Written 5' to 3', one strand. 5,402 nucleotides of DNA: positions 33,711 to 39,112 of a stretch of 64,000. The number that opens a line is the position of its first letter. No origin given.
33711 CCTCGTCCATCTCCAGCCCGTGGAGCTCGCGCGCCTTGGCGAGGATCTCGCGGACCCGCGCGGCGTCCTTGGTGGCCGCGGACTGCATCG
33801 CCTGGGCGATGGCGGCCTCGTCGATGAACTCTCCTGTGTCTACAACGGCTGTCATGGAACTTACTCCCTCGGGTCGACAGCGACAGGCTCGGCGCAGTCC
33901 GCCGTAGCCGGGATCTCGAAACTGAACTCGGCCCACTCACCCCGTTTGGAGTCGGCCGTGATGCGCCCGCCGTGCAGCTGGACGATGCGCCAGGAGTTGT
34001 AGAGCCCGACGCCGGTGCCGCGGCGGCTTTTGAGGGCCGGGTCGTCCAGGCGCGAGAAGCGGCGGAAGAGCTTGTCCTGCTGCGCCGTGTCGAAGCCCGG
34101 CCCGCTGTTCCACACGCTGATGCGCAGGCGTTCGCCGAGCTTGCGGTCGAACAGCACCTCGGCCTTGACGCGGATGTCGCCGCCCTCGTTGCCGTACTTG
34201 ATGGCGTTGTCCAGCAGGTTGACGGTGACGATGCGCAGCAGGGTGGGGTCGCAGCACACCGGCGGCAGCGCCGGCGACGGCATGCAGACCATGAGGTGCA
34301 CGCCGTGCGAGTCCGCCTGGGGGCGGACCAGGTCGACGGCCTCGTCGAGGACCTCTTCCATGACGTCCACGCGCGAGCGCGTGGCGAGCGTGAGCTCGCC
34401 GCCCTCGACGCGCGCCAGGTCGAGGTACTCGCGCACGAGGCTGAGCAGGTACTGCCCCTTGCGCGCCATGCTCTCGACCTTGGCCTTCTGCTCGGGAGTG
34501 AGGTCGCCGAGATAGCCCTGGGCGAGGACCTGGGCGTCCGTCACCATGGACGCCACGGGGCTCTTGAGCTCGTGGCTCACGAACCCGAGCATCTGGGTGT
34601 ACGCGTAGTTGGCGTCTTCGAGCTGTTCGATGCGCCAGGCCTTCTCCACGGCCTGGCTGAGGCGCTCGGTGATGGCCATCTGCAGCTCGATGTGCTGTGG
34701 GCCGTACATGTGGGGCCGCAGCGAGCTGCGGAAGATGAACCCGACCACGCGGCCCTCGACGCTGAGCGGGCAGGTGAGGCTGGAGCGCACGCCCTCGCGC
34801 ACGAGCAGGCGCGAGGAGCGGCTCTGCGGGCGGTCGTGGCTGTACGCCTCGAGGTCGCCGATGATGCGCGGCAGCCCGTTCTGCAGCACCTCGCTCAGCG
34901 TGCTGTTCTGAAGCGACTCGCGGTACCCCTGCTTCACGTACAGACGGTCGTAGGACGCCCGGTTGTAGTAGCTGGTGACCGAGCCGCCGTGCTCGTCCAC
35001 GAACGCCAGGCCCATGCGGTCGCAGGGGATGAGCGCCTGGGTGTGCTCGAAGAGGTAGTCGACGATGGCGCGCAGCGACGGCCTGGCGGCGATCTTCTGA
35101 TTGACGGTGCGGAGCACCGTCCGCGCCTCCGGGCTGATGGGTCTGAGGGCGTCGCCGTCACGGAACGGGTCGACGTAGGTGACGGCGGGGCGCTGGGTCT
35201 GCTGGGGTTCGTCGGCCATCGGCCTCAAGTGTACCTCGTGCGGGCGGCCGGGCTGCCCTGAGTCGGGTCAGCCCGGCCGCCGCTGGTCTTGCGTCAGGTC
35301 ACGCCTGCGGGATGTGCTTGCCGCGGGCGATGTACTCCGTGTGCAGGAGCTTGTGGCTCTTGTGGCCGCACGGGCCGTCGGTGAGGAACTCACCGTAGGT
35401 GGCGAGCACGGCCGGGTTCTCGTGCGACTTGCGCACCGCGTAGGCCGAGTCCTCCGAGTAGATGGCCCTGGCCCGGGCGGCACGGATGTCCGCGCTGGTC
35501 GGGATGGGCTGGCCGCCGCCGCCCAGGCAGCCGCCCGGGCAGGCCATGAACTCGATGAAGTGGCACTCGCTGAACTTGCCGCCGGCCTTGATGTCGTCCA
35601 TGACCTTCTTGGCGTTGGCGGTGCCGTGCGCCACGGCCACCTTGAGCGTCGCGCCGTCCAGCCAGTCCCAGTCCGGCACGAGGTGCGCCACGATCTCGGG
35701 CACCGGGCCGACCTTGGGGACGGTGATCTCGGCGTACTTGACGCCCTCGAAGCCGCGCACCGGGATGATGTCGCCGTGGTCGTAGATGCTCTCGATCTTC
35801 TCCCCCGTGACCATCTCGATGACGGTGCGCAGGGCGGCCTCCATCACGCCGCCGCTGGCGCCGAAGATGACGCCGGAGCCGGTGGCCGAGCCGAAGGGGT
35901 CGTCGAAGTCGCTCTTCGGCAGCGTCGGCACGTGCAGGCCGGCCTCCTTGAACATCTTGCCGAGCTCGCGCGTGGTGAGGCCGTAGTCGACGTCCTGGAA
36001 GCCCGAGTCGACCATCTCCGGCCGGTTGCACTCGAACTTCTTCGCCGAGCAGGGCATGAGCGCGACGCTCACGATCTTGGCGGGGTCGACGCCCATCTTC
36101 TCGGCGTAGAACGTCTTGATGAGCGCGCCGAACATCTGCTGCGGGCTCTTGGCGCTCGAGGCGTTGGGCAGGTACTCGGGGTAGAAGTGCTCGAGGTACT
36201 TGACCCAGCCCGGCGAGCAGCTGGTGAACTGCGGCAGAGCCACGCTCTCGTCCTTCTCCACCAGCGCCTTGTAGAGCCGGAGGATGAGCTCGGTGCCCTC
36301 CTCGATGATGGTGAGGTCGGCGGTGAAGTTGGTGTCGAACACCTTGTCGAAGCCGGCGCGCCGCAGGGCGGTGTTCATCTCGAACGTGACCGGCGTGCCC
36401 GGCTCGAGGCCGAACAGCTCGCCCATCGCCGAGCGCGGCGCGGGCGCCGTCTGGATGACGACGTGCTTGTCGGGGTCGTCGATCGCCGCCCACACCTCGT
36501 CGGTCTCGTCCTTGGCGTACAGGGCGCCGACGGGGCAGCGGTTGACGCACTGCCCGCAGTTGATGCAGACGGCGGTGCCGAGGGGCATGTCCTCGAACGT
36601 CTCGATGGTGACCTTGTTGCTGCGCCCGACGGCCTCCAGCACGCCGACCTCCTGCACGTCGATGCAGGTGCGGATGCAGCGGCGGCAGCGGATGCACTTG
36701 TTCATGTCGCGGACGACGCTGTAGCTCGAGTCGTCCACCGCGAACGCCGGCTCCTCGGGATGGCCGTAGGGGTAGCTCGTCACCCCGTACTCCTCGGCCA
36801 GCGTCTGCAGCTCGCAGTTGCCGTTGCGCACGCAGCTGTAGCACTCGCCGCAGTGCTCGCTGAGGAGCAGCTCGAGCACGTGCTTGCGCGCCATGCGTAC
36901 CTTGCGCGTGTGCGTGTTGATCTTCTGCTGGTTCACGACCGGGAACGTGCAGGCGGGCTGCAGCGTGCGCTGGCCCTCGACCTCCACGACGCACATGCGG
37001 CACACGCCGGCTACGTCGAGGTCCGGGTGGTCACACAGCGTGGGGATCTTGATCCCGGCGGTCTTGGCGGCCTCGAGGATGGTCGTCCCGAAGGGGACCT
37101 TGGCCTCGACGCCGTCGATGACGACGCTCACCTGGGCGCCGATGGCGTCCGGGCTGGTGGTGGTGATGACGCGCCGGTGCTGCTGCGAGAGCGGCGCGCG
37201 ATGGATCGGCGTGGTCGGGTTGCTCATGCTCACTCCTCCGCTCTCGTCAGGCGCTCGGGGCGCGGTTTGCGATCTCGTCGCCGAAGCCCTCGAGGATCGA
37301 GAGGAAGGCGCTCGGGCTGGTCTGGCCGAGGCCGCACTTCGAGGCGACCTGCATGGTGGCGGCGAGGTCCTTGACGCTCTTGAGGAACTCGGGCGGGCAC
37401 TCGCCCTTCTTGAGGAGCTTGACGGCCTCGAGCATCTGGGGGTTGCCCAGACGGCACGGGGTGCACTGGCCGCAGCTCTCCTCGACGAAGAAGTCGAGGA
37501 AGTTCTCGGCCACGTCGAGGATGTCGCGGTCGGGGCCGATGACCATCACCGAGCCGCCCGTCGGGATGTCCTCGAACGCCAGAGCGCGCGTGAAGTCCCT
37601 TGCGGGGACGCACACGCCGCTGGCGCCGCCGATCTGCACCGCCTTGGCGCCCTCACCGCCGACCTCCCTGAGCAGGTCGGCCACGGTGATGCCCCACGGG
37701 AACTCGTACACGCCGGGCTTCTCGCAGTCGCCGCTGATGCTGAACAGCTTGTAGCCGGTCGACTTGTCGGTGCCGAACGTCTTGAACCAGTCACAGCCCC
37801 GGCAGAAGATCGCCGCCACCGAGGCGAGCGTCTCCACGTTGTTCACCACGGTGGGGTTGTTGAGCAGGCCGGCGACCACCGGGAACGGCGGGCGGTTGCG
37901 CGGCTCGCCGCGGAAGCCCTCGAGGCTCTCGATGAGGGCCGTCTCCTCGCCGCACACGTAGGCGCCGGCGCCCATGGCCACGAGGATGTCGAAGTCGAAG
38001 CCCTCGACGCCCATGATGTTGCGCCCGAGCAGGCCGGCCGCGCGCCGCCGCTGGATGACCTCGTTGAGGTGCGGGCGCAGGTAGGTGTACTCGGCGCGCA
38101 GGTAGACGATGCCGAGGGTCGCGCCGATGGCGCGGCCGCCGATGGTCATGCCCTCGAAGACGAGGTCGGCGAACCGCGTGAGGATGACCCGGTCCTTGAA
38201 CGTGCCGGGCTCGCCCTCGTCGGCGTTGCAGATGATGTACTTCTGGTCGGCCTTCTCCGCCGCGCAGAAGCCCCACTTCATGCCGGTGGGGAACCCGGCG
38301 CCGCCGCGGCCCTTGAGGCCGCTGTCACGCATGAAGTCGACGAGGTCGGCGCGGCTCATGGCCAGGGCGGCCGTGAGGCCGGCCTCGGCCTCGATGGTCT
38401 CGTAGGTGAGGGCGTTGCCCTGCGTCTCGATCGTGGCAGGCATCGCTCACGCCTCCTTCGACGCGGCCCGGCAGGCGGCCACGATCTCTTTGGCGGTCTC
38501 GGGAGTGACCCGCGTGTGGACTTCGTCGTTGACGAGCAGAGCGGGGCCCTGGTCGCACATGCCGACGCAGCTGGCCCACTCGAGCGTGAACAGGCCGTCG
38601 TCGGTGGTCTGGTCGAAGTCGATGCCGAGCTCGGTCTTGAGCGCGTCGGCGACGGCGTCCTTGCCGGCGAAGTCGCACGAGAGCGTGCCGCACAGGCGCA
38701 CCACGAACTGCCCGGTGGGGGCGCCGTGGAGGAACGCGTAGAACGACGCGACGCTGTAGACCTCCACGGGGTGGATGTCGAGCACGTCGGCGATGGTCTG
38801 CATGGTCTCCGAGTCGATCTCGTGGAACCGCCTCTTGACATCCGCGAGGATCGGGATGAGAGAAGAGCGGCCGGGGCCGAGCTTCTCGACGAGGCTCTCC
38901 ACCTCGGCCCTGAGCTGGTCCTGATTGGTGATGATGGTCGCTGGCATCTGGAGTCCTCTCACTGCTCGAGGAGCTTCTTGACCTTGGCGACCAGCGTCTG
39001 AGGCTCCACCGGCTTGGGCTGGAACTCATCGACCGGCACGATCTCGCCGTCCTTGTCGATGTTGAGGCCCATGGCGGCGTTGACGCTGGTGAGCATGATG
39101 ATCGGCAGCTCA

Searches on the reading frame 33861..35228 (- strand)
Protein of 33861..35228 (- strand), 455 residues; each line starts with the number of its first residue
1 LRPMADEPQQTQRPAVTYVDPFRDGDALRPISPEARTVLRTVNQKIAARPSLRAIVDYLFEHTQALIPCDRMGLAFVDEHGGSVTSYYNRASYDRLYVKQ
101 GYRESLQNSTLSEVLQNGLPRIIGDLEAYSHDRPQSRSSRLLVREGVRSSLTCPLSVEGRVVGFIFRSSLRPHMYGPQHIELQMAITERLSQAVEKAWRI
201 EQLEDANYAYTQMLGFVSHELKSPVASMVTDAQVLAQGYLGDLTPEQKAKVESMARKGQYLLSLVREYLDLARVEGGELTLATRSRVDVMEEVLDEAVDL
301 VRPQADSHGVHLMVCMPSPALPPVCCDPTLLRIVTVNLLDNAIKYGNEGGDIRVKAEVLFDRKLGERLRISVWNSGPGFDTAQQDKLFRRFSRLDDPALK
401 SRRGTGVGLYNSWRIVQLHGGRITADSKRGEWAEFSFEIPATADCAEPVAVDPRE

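Call 75: search_protein_families(library=pfam, proteins=[window:33861-35228:-], max_evalue=0.0001)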
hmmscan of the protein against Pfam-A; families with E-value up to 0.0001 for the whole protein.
window:33861-35228:- (455 aa): 4 families
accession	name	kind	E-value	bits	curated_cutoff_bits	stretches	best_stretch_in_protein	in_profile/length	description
PF02518.31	HATPase_c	-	7.1e-24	84.8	26.4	1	327-442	2-110/111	Histidine kinase-, DNA gyrase B-, and HSP90-like ATPase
PF00512.31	HisKA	-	2.8e-11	43.7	26.9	1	211-277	3-66/66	His Kinase A (phospho-acceptor) domain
PF13185.12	GAF_2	-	6.2e-09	36.6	28.6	1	51-195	3-136/136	GAF domain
PF01590.32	GAF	-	8e-08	33.3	22.4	1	52-194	2-133/133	GAF domain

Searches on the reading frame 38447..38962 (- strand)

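Call 24: search_protein_families(library=pfam, proteins=[window:38447-38962:-], max_evalue=0.001)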
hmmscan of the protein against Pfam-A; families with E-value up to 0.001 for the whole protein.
window:38447-38962:- (171 aa): 1 family
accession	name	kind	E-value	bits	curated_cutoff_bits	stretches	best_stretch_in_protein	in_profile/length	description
PF01257.25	2Fe-2S_thioredx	-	1.6e-42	145.2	24.8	1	23-164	3-144/145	Thioredoxin-like [2Fe-2S] ferredoxin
